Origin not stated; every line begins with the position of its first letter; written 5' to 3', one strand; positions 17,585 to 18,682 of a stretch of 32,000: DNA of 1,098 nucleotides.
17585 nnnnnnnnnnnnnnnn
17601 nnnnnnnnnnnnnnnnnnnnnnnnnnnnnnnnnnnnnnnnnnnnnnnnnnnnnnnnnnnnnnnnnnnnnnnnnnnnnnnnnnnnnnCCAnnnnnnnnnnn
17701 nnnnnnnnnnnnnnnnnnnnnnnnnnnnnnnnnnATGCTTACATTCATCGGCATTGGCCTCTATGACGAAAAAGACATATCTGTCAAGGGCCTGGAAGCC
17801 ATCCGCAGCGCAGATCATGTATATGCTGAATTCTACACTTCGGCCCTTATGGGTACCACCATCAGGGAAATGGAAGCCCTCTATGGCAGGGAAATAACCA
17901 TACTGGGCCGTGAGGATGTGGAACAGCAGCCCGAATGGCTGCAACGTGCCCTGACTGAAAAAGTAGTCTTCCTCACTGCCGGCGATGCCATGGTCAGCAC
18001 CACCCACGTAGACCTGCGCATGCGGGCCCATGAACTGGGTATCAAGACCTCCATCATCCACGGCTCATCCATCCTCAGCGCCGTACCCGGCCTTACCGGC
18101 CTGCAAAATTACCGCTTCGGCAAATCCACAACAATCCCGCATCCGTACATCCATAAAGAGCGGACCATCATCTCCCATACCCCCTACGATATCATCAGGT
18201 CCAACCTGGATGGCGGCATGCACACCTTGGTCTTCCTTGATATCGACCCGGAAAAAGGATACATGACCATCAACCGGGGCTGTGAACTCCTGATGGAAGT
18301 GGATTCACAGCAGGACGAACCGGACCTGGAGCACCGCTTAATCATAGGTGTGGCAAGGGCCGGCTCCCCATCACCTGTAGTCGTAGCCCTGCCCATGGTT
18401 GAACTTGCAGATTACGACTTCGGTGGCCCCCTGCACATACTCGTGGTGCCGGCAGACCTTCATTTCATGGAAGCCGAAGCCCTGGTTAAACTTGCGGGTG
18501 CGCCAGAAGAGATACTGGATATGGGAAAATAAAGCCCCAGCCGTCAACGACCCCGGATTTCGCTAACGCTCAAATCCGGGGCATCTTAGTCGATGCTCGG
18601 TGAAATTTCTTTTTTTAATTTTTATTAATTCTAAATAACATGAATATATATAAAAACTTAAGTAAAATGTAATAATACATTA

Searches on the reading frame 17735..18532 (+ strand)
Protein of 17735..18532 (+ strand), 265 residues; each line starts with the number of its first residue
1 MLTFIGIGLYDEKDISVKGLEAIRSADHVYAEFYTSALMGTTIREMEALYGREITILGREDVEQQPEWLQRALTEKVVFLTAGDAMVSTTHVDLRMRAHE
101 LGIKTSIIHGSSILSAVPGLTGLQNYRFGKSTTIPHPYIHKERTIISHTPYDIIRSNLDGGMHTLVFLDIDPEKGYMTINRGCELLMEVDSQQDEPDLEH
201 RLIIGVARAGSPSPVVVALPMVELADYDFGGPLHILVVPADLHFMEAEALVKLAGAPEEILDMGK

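Call 49: search_protein_families(library=pfam, proteins=[window:17735-18532:+], max_evalue=0.001)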
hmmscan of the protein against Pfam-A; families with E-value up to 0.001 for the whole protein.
window:17735-18532:+ (265 aa): 1 family
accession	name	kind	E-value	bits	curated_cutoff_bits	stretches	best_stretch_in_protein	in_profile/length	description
PF00590.25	TP_methylase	-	2.4e-18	67.3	27.8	1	1-189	1-182/212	Tetrapyrrole (Corrin/Porphyrin) Methylases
